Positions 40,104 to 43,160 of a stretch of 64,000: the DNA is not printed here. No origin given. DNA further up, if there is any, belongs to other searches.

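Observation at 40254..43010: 918-aa Cys-rich lipoprotein of about ten 86-aa modules with a near-identical internal DNA duplication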

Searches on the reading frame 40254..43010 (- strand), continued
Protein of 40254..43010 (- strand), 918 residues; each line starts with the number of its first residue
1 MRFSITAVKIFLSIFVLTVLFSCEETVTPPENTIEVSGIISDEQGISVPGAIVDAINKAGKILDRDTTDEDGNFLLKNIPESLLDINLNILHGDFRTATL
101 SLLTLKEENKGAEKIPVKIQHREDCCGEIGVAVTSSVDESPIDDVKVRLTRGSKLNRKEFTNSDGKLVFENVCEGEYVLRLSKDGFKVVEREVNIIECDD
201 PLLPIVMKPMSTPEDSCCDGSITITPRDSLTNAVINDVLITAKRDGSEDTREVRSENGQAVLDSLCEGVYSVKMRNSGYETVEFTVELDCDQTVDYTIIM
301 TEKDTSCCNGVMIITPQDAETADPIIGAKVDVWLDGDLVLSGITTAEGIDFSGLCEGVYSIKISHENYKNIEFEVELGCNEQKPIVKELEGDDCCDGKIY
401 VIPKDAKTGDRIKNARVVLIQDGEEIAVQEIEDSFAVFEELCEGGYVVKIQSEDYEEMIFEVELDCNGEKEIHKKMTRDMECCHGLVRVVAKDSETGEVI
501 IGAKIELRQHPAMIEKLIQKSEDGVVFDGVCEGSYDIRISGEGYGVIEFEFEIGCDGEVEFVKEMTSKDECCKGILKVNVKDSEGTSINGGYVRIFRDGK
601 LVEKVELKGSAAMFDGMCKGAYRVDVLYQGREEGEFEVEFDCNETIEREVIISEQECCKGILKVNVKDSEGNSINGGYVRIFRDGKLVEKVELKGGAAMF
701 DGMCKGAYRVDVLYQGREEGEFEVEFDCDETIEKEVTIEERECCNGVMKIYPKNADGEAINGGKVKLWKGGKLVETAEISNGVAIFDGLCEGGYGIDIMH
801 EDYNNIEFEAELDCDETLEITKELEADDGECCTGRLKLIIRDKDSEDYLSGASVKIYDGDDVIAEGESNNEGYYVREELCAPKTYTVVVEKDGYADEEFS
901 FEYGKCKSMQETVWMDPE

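Call 13: find_encoding_contigs(protein=P0001, flank=6000, max_places=2)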
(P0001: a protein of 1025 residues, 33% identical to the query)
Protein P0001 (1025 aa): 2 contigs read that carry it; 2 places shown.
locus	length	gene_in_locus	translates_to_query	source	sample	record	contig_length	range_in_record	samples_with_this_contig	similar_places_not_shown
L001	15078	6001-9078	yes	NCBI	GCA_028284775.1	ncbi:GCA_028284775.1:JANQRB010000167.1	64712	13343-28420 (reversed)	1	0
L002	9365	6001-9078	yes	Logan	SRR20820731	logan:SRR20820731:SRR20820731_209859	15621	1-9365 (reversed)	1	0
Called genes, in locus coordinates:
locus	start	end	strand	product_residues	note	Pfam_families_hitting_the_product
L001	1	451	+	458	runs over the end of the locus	PF01266:DAO (faint), PF01494:FAD_binding_3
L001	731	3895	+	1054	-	PF07494:Reg_prop (faint), PF17164:DUF5122 (faint), PF12768:Rax2, PF18962:Por_Secre_tail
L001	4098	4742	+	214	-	-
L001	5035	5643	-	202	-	-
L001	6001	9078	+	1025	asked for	PF01060:TTR-52 (faint), PF13620:CarboxypepD_reg, PF17210:SdrD_B (weak), PF17802:SpaA (weak), PF22904:NOMO1-like_2nd (weak), PF13620:CarboxypepD_reg (weak), PF17802:SpaA (weak), PF13620:CarboxypepD_reg, +14 more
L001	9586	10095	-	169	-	-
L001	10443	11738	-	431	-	PF06689:zf-C4_ClpX, PF00493:MCM (faint), PF00004:AAA, PF07724:AAA_2, PF07728:AAA_5 (weak), PF10431:ClpB_D2-small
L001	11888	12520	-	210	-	PF00574:CLP_protease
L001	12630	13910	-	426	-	PF05697:Trigger_N, PF05698:Trigger_C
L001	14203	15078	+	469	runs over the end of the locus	PF00890:FAD_binding_2 (faint), PF01134:GIDA (faint), PF01266:DAO, PF01593:Amino_oxidase, PF03486:HI0933_like (faint), PF07992:Pyr_redox_2 (faint), PF12831:FAD_oxidored (faint), PF13450:NAD_binding_8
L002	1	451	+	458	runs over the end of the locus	PF01266:DAO (faint), PF01494:FAD_binding_3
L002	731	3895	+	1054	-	PF07494:Reg_prop (faint), PF17164:DUF5122 (faint), PF12768:Rax2, PF18962:Por_Secre_tail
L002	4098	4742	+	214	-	-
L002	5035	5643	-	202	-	-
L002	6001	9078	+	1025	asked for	PF01060:TTR-52 (faint), PF13620:CarboxypepD_reg, PF17210:SdrD_B (weak), PF17802:SpaA (weak), PF22904:NOMO1-like_2nd (weak), PF13620:CarboxypepD_reg (weak), PF17802:SpaA (weak), PF13620:CarboxypepD_reg, +14 more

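Call 14: find_encoding_contigs(protein=P0033, flank=6000, max_places=2)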
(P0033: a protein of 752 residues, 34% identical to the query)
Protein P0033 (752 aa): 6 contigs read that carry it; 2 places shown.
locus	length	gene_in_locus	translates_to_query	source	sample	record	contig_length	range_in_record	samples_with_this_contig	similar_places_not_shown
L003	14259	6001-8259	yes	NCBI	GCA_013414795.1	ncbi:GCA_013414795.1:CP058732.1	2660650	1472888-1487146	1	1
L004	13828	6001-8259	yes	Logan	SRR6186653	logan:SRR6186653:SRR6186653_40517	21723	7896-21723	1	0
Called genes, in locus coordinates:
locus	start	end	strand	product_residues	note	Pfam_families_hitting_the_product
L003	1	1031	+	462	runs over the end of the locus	PF13365:Trypsin_2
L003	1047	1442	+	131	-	-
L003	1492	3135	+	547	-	PF00092:VWA, PF13519:VWA_2 (weak), PF13768:VWA_3 (faint), PF00691:OmpA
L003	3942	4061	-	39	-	-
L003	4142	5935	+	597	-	PF03717:PBP_dimer, PF00905:Transpeptidase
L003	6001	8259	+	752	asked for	PF13620:CarboxypepD_reg (weak), PF13620:CarboxypepD_reg (weak), PF13715:CarbopepD_reg_2 (weak), PF13620:CarboxypepD_reg, PF13715:CarbopepD_reg_2 (weak), PF17210:SdrD_B (weak), PF17802:SpaA, PF13620:CarboxypepD_reg (weak), +14 more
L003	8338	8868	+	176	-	-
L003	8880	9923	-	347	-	PF01075:Glyco_transf_9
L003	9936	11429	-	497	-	PF00072:Response_reg (weak), PF00158:Sigma54_activat, PF07728:AAA_5 (weak), PF25601:AAA_lid_14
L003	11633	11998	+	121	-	PF00691:OmpA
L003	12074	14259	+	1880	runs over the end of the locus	PF00092:VWA (weak), PF13519:VWA_2, PF24499:Ig_TMEM131L_4 (faint), PF07610:DUF1573 (faint), PF12371:TMEM131_like_N (faint), PF15780:ASH (weak), PF22073:Cep192_D4 (weak), PF18962:Por_Secre_tail (weak), +11 more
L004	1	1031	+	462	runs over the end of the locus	PF13365:Trypsin_2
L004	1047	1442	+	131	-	-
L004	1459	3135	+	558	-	PF00092:VWA, PF13768:VWA_3 (faint), PF13519:VWA_2 (weak), PF00691:OmpA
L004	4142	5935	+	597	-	PF03717:PBP_dimer, PF00905:Transpeptidase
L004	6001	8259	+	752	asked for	PF13620:CarboxypepD_reg (weak), PF13620:CarboxypepD_reg (weak), PF13715:CarbopepD_reg_2 (weak), PF13620:CarboxypepD_reg, PF13715:CarbopepD_reg_2 (weak), PF17210:SdrD_B (weak), PF17802:SpaA, PF13620:CarboxypepD_reg (weak), +14 more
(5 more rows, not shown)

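Call 15: find_encoding_contigs(protein=P0009, flank=6000, max_places=2)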
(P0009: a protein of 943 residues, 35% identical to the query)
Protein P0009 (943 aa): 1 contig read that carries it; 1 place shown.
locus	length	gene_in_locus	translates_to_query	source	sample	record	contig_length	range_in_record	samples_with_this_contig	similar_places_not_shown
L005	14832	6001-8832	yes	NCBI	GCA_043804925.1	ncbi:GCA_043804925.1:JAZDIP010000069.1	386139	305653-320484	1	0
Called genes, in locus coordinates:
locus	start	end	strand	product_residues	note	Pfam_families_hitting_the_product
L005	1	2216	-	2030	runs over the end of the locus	PF00149:Metallophos, PF18962:Por_Secre_tail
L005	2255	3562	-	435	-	PF24805:EIF3I, PF25174:Beta-prop_THOC3, PF23381:Beta-prop_IFT122_1st, PF23414:Beta-prop_EML_2, PF25173:Beta-prop_WDR3_1st, PF25175:Beta-prop_WDR5, PF24814:WD40_Prp19, PF18962:Por_Secre_tail, +15 more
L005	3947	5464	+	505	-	-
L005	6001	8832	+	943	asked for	PF01060:TTR-52 (faint), PF11974:bMG3 (faint), PF13715:CarbopepD_reg_2 (faint), PF17210:SdrD_B (faint), PF17802:SpaA (faint), PF09430:EMC7_beta-sandw (faint), PF13620:CarboxypepD_reg, PF22904:NOMO1-like_2nd (weak), +7 more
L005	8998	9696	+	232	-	PF00072:Response_reg, PF00486:Trans_reg_C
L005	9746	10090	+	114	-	-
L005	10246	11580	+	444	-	PF04413:Glycos_transf_N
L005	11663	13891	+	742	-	PF22848:ASD1_dom, PF06964:Alpha-L-AF_C, PF18962:Por_Secre_tail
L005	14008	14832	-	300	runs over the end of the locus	PF13379:NMT1_2, PF09084:NMT1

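Call 21: search_protein_families(library=ncbifam, proteins=[window:40254-43010:-], max_evalue=0.01)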
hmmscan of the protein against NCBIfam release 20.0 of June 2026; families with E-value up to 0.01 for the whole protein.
window:40254-43010:- (918 aa): 3 families
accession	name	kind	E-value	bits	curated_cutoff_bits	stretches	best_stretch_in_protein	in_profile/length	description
NF052345.1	S_layer_anammox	exception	1.1e-09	36.2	1400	1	123-307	1309-1488/1596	Kustd1514 family S-layer glycoprotein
NF058648.1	ECF_sub_HI1622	equivalog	0.0005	20.1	100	0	35-108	28-100/180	NikL family nickel/cobalt ECF transporter subunit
NF047559.1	LIC_12238_fam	equivalog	0.0015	18.4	170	0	350-375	101-128/156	LIC_12238 family plasminogen-binding lipoprotein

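Call 37: list_cluster_members(proteins=[window:40254-43010:-, window:43256-45328:-, window:37669-38958:+, window:39597-40139:-, window:39019-39585:-])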
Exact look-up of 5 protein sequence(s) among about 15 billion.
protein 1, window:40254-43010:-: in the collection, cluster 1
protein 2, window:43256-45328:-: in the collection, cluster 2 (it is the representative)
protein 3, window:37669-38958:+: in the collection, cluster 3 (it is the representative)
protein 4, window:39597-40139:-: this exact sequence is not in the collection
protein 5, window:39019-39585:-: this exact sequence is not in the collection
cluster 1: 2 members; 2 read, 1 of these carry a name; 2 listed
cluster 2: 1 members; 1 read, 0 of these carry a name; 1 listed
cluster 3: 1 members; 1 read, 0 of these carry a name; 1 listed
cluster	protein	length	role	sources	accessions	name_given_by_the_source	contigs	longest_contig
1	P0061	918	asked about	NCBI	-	-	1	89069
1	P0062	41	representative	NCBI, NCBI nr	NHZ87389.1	MAG: 3-phosphoserine/phosphohydroxythreonine transaminase, partial [Planctomycetia ... | 3-phosphoserine/phosphohydroxythreonine transaminase [Planctomycetia bacterium]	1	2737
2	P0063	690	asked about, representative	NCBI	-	-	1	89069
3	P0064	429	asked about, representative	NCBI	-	-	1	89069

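Call 39: find_encoding_contigs(protein=window:40254-43010:-, flank=1000, max_places=3)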
Protein window:40254-43010:- (918 aa): no gene with exactly this product is on record in the collection.
